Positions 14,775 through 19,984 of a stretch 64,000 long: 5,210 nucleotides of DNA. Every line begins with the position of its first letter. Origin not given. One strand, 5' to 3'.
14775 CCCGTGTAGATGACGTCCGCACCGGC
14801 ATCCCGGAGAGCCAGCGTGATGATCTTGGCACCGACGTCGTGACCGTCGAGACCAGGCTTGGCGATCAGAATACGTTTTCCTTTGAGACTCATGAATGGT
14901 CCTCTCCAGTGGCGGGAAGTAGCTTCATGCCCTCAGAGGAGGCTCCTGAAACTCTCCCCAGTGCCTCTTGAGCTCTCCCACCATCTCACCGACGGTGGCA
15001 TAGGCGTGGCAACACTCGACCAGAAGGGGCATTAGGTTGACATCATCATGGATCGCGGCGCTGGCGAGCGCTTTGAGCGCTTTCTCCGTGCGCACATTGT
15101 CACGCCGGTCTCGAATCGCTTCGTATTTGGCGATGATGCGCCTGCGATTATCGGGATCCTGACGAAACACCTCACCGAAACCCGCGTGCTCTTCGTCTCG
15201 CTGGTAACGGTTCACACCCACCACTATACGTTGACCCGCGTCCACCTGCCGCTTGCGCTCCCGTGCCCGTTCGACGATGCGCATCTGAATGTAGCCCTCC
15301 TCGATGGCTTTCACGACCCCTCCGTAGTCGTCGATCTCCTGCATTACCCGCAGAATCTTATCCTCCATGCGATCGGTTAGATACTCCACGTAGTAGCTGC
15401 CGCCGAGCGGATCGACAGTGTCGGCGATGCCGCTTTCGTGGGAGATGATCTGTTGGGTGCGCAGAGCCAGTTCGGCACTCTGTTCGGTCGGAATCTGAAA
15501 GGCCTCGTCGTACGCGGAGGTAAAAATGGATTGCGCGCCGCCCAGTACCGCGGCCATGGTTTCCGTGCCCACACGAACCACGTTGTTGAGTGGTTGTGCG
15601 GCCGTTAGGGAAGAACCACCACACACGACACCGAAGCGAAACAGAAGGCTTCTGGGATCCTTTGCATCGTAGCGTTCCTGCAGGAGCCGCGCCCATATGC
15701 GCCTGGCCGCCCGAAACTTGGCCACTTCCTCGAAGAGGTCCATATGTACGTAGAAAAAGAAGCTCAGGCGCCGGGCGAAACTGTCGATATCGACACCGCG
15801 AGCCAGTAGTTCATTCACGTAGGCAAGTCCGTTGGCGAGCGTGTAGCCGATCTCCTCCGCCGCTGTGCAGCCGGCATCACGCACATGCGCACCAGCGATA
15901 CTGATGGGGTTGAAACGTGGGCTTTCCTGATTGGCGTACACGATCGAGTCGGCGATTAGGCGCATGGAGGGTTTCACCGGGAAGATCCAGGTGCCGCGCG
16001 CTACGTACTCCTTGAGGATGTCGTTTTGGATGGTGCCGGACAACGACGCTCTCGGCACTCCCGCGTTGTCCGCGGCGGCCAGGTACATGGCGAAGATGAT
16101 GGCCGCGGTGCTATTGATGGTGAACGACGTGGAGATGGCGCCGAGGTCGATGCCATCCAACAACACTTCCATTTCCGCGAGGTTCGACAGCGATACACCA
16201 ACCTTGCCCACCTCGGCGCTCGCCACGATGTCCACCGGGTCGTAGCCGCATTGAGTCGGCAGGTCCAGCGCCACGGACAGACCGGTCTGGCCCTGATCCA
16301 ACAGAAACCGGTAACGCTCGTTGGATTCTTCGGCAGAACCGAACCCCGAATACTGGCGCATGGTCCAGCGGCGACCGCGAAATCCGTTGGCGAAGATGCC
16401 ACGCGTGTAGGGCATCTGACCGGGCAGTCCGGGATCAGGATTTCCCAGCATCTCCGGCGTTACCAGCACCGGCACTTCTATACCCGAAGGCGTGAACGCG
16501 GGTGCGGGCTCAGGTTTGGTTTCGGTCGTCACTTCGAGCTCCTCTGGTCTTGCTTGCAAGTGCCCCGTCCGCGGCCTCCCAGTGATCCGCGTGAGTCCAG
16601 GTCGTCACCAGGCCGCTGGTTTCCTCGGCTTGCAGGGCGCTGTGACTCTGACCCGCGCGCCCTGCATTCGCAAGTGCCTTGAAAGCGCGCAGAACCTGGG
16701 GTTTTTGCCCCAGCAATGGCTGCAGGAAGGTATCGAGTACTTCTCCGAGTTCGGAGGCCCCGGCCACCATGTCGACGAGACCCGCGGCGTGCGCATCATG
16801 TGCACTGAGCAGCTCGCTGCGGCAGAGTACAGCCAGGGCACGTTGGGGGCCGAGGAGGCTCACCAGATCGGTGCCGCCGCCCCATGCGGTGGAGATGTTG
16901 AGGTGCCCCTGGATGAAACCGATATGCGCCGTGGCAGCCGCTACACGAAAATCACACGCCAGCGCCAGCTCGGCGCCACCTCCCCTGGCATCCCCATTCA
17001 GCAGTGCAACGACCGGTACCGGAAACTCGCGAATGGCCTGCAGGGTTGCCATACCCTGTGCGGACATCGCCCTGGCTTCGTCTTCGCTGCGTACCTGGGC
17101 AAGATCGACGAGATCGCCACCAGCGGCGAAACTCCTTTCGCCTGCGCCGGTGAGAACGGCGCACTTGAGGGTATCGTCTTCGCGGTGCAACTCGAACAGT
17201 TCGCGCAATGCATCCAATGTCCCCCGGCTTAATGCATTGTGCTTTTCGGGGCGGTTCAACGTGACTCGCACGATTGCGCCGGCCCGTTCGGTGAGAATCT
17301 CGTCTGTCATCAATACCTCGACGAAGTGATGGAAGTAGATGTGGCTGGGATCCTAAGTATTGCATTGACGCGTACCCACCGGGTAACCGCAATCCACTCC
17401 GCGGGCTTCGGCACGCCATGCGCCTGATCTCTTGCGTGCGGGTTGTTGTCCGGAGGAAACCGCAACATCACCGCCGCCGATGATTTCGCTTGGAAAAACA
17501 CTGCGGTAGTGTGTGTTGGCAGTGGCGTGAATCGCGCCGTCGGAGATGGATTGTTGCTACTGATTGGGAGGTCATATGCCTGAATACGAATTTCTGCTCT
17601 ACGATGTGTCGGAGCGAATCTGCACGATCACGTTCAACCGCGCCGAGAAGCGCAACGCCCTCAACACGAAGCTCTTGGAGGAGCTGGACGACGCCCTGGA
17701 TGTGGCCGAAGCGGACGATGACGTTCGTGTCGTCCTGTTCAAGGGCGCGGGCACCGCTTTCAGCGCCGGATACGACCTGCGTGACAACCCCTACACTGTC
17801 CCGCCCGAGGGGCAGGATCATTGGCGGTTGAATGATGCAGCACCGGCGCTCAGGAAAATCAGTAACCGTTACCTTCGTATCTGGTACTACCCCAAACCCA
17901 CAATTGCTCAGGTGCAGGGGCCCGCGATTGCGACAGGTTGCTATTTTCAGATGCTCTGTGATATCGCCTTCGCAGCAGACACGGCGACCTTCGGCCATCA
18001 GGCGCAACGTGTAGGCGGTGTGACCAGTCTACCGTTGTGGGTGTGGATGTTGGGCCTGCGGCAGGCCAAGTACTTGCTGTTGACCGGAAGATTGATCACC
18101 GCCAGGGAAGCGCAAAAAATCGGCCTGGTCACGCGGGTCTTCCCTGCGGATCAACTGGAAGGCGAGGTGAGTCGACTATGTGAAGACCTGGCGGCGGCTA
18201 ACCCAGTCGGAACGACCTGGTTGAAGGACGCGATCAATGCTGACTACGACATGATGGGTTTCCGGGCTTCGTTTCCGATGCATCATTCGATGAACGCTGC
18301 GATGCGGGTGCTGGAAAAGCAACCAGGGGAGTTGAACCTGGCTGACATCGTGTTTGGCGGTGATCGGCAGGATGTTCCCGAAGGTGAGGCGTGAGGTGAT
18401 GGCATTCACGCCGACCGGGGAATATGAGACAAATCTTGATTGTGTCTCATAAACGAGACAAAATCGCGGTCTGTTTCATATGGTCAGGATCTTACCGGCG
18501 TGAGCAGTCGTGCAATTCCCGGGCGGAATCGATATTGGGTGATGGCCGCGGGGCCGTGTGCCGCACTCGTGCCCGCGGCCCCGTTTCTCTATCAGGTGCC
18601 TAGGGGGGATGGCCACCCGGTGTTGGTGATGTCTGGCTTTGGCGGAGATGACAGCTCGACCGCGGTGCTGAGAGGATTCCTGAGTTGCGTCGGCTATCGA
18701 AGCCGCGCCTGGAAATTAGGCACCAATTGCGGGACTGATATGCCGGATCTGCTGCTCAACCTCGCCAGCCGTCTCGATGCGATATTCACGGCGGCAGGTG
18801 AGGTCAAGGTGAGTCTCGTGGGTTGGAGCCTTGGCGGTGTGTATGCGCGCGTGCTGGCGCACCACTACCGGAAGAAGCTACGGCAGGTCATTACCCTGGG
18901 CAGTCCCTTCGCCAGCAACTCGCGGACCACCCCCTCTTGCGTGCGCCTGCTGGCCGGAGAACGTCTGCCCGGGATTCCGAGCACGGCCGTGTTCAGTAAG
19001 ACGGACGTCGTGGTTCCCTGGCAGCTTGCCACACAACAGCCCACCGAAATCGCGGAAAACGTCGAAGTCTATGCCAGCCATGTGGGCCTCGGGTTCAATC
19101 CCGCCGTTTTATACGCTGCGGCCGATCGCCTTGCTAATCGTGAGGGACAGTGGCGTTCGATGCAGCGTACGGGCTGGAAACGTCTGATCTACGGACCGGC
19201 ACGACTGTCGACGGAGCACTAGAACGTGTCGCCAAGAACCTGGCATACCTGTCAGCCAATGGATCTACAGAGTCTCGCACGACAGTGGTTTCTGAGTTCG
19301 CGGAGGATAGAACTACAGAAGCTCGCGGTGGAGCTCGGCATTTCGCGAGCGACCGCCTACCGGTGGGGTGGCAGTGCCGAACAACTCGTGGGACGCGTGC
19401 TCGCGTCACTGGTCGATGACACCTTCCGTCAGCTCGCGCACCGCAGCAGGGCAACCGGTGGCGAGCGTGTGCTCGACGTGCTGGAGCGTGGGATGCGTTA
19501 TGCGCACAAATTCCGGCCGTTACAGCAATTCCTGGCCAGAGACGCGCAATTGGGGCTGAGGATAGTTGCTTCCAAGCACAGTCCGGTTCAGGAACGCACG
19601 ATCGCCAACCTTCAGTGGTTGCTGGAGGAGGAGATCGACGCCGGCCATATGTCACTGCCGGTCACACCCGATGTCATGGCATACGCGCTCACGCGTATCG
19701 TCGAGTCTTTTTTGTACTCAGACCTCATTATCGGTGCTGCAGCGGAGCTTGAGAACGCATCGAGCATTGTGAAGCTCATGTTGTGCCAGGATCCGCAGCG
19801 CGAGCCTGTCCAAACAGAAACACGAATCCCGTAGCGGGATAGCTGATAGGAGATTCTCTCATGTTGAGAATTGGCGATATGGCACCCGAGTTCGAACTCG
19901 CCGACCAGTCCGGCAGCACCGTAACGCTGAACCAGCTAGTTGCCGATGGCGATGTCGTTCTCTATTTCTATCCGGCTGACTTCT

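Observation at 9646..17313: Two split acyl-CoA mutases in one co-directional array with a single MeaB chaperone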

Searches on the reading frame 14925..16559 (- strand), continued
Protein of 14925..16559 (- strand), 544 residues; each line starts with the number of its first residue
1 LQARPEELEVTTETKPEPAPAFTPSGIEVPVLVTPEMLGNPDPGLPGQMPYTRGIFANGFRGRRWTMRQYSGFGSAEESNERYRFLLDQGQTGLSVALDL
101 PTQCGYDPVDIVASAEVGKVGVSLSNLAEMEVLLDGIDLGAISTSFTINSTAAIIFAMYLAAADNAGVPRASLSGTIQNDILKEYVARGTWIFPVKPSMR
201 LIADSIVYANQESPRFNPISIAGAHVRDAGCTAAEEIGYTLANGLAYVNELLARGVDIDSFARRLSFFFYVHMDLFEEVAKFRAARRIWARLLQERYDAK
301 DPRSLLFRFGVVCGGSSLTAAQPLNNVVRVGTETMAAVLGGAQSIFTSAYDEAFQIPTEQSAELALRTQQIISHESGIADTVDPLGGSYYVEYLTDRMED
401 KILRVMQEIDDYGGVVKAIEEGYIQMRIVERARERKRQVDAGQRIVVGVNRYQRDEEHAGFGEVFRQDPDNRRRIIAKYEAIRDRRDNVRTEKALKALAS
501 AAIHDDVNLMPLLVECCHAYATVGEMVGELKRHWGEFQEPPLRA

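Call 64: search_protein_families(library=pfam, proteins=[L187:583-1629:+, L187:1952-3805:+, L187:3786-5324:+, L187:5222-6538:+, L187:5800-7962:+, L187:9990-10946:+, L187:10067-12001:+, L187:12216-13283:+, L187:14412-16085:-, L187:3135-5318:-], max_evalue=0.00001)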
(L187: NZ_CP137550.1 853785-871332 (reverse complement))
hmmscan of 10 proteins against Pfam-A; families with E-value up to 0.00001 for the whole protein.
L187:583-1629:+ (348 aa): 0 families

L187:1952-3805:+ (617 aa): 0 families

L187:3786-5324:+ (512 aa): 2 families
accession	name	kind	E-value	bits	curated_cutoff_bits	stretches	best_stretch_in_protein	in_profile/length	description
PF00501.34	AMP-binding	-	1.6e-50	172.4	29.9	1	51-369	23-383/384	AMP-binding enzyme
PF13193.12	AMP-binding_C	-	3.1e-15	57.3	24.5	1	420-497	1-76/76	AMP-binding enzyme C-terminal domain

L187:5222-6538:+ (438 aa): 1 family
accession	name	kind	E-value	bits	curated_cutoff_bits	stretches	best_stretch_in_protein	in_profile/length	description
PF04909.20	Amidohydro_2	-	1.1e-22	81.6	26.4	1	146-437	19-288/289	Amidohydrolase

L187:5800-7962:+ (720 aa): 2 families
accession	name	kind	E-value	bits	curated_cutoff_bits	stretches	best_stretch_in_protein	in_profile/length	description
PF00501.34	AMP-binding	-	1.1e-79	268.4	29.9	1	258-589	4-384/384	AMP-binding enzyme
PF13193.12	AMP-binding_C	-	3.5e-21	76.3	24.5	1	640-713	1-76/76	AMP-binding enzyme C-terminal domain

L187:9990-10946:+ (318 aa): 1 family
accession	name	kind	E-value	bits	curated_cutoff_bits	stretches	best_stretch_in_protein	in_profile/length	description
PF00296.26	Bac_luciferase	-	1.7e-51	175.9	27.9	1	6-283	6-313/314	Luciferase-like monooxygenase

L187:10067-12001:+ (644 aa): 1 family
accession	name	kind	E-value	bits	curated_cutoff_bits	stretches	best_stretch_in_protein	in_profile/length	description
PF02515.22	CoA_transf_3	-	5e-81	273.1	23.3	1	298-599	1-320/366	CoA-transferase family III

L187:12216-13283:+ (355 aa): 2 families
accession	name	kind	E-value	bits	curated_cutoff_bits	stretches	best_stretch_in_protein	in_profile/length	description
PF13561.12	adh_short_C2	-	2.3e-40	139.1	27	2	246-345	137-235/236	Enoyl-(Acyl carrier protein) reductase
PF00106.31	adh_short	-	6e-20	72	26.6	1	84-210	4-138/195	short chain dehydrogenase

L187:14412-16085:- (557 aa): 3 families
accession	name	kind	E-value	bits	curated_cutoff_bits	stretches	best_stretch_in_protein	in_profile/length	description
PF00106.31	adh_short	-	1.6e-33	116.3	26.6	1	312-505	3-191/195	short chain dehydrogenase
PF13561.12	adh_short_C2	-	1.9e-32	113.2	27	1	318-550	3-233/236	Enoyl-(Acyl carrier protein) reductase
PF08659.16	KR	-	2.2e-06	28.2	22.6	0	312-467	3-153/180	KR domain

L187:3135-5318:- (727 aa): 0 families
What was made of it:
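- Tried and rejected: Streptomyces N50 homolog as a MatB/ActD-type biosynthetic mutase: its neighbours are ligases, an amidohydrolase, a luciferase-like oxygenase, a CoA-transferase and SDRs, with no CCR (call 64).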

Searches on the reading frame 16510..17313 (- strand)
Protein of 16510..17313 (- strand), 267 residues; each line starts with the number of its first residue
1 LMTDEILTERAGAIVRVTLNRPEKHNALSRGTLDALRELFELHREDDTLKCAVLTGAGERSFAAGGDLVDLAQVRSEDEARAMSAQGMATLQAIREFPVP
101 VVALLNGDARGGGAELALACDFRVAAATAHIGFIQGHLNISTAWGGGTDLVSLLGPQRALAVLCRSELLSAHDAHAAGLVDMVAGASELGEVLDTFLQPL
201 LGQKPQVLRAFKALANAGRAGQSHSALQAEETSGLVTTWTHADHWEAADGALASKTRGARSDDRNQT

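Call 7: search_protein_families(library=pfam, proteins=[window:16510-17313:-], max_evalue=0.0001)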
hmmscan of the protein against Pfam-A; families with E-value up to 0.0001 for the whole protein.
window:16510-17313:- (267 aa): 2 families
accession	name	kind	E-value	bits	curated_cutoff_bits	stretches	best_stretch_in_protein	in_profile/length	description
PF00378.25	ECH_1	-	6.1e-40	137.6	27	1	10-232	2-222/251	Enoyl-CoA hydratase/isomerase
PF16113.10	ECH_2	-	9.3e-26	91.5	27.2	1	16-253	3-239/335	Enoyl-CoA hydratase/isomerase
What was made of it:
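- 16510..17313 (-): crot1: crotonase-fold protein, first gene of cassette 1. It matches ECH_1 at 138 bits (call 7).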

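Call 36: search_protein_families(library=ncbifam, proteins=[window:16510-17313:-], max_evalue=0.00001)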
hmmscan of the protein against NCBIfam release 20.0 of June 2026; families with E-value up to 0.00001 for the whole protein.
window:16510-17313:- (267 aa): 70 families (the best 25 are shown)
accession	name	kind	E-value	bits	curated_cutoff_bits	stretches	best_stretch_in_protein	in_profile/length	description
NF004781.0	PRK06127.1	subfamily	3.2e-39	135.2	291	1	2-217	9-225/269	enoyl-CoA hydratase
NF005802.0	PRK07657.1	equivalog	3.2e-39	135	363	1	12-231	12-230/260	enoyl-CoA hydratase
NF004796.0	PRK06144.1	subfamily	4.8e-38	131.1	272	1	2-215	6-220/262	enoyl-CoA hydratase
NF004840.0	PRK06190.1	equivalog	6.1e-38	130.9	253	1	2-234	2-232/260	enoyl-CoA hydratase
NF042430.2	EnCoAhydt_DpgD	equivalog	2.8e-35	122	400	1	9-229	2-226/258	enoyl-CoA-hydratase DpgD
NF004475.0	PRK05809.1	subfamily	7.5e-35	120.7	394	1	3-228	3-227/260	short-chain-enoyl-CoA hydratase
NF005675.0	PRK07468.1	equivalog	2e-33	116.3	350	1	12-250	13-247/262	crotonase/enoyl-CoA hydratase family protein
NF005803.0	PRK07658.1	equivalog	3.6e-33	115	313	1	9-231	7-227/257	enoyl-CoA hydratase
NF004634.0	PRK05980.1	equivalog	8.4e-33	113.8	375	1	2-210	1-212/263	crotonase/enoyl-CoA hydratase family protein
NF046063.1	oxepin_alt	equivalog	6.4e-32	111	300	1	7-246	3-242/254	oxepin-CoA hydrolase, alternative type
NF004795.0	PRK06143.1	subfamily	2.4e-31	109.2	283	1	8-216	13-219/260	enoyl-CoA hydratase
NF051848.1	EnCoAHydtEchA19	equivalog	2.7e-31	109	400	1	6-232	2-229/258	enoyl-CoA hydratase EchA19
NF006699.0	PRK09245.1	subfamily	6.7e-31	107.5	354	1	2-256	1-260/266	crotonase/enoyl-CoA hydratase family protein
NF006566.0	PRK09076.1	subfamily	1.2e-30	107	286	1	3-249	4-247/260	enoyl-CoA hydratase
NF005637.0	PRK07396.1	equivalog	2e-29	102.9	380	1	4-225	13-234/273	1,4-dihydroxy-2-naphthoyl-CoA synthase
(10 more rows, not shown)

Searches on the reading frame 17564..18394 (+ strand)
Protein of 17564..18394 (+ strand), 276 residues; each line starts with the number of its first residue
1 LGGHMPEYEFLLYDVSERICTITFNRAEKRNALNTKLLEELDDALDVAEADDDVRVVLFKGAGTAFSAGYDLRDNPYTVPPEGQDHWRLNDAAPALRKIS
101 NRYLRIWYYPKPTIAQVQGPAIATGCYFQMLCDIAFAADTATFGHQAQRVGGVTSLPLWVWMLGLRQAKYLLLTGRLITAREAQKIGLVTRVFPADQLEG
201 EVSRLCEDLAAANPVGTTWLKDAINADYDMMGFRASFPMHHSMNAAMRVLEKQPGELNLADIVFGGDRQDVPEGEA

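Call 7: search_protein_families(library=pfam, proteins=[window:17564-18394:+], max_evalue=0.0001)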
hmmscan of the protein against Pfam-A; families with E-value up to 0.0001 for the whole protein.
window:17564-18394:+ (276 aa): 2 families
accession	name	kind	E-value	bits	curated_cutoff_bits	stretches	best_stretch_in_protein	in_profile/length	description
PF00378.25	ECH_1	-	3.8e-44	151.3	27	1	16-231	3-212/251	Enoyl-CoA hydratase/isomerase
PF16113.10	ECH_2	-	1.7e-18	67.7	27.2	1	20-209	2-188/335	Enoyl-CoA hydratase/isomerase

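Call 36: search_protein_families(library=ncbifam, proteins=[window:17564-18394:+], max_evalue=0.00001)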
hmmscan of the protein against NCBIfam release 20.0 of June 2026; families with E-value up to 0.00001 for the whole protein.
window:17564-18394:+ (276 aa): 68 families (the best 25 are shown)
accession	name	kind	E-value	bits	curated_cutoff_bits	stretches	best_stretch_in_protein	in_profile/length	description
NF006140.0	PRK08290.1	subfamily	1e-56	192.3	280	1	5-243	4-256/292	enoyl-CoA hydratase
NF006128.0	PRK08272.1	subfamily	4.8e-49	167.2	257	1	5-245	9-267/308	crotonase/enoyl-CoA hydratase family protein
NF051848.1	EnCoAHydtEchA19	equivalog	8.4e-41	140.2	400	1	16-228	7-216/258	enoyl-CoA hydratase EchA19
NF006008.0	PRK08139.1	equivalog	4.6e-40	137.8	313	1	7-230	9-226/266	enoyl-CoA hydratase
NF006588.0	PRK09120.1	equivalog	4.8e-39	134.2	276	1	8-230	7-227/276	p-hydroxycinnamoyl CoA hydratase/lyase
NF004857.0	PRK06210.1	equivalog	2.3e-38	132.2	341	1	6-221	5-226/275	enoyl-CoA hydratase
NF004840.0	PRK06190.1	equivalog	2e-37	129.2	253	1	9-236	4-225/260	enoyl-CoA hydratase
NF009125.0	PRK12478.1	equivalog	2e-35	122.3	347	1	5-248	3-252/304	crotonase/enoyl-CoA hydratase family protein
NF006109.0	PRK08260.1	subfamily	5.8e-34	117.7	320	1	7-211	2-217/296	enoyl-CoA hydratase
NF005637.0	PRK07396.1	equivalog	1.5e-33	116.4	380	1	6-230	10-230/273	1,4-dihydroxy-2-naphthoyl-CoA synthase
NF004517.0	PRK05862.1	equivalog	3.8e-33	115.1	396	1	7-230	2-217/257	enoyl-CoA hydratase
NF042430.2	EnCoAhydt_DpgD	equivalog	6.5e-33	114.3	400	1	13-240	1-227/258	enoyl-CoA-hydratase DpgD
NF004796.0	PRK06144.1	subfamily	1.7e-32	112.9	272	1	9-225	8-221/262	enoyl-CoA hydratase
NF004475.0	PRK05809.1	subfamily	4.9e-32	111.4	394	1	7-227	2-217/260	short-chain-enoyl-CoA hydratase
NF004781.0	PRK06127.1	subfamily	8.5e-32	110.9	291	1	10-221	12-220/269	enoyl-CoA hydratase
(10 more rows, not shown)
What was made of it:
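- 17564..19834 (+): Divergent unit: crot3 (PRK08290-type crotonase), alpha/beta-hydrolase-like protein, TetR. Calls 7 and 36.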

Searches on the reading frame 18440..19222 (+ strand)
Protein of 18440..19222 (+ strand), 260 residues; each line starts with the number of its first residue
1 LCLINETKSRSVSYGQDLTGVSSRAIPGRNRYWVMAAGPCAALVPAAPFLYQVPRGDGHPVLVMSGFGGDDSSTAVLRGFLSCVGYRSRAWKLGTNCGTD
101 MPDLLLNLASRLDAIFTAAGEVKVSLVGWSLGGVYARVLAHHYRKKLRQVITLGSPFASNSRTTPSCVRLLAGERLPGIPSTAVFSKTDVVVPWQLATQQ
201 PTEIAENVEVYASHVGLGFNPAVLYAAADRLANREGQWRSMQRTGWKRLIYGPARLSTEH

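Call 7: search_protein_families(library=pfam, proteins=[window:18440-19222:+], max_evalue=0.0001)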
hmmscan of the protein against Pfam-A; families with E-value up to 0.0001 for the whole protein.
window:18440-19222:+ (260 aa): 2 families
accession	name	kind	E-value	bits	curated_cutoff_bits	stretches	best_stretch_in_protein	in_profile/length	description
PF12146.15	Hydrolase_4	-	8.1e-05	22.5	27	0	104-202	58-149/239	Serine aminopeptidase, S33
PF02089.21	Palm_thioest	-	9.1e-05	22.7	26.8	0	60-164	1-117/254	Palmitoyl protein thioesterase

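Call 36: search_protein_families(library=ncbifam, proteins=[window:18440-19222:+], max_evalue=0.00001)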
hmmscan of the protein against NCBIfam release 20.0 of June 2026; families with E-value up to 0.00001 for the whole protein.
window:18440-19222:+ (260 aa): 0 families

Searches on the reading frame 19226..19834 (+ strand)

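Call 7: search_protein_families(library=pfam, proteins=[window:19226-19834:+], max_evalue=0.0001)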
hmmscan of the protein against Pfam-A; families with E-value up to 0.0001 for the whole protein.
window:19226-19834:+ (202 aa): 1 family
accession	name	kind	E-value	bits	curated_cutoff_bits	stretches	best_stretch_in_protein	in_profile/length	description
PF18598.6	TetR_C_36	-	7.5e-31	106.8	33.7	1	77-186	1-110/111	Tetracyclin repressor-like, C-terminal domain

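Call 36: search_protein_families(library=ncbifam, proteins=[window:19226-19834:+], max_evalue=0.00001)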
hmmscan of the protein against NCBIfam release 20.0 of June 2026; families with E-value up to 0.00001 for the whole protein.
window:19226-19834:+ (202 aa): 0 families
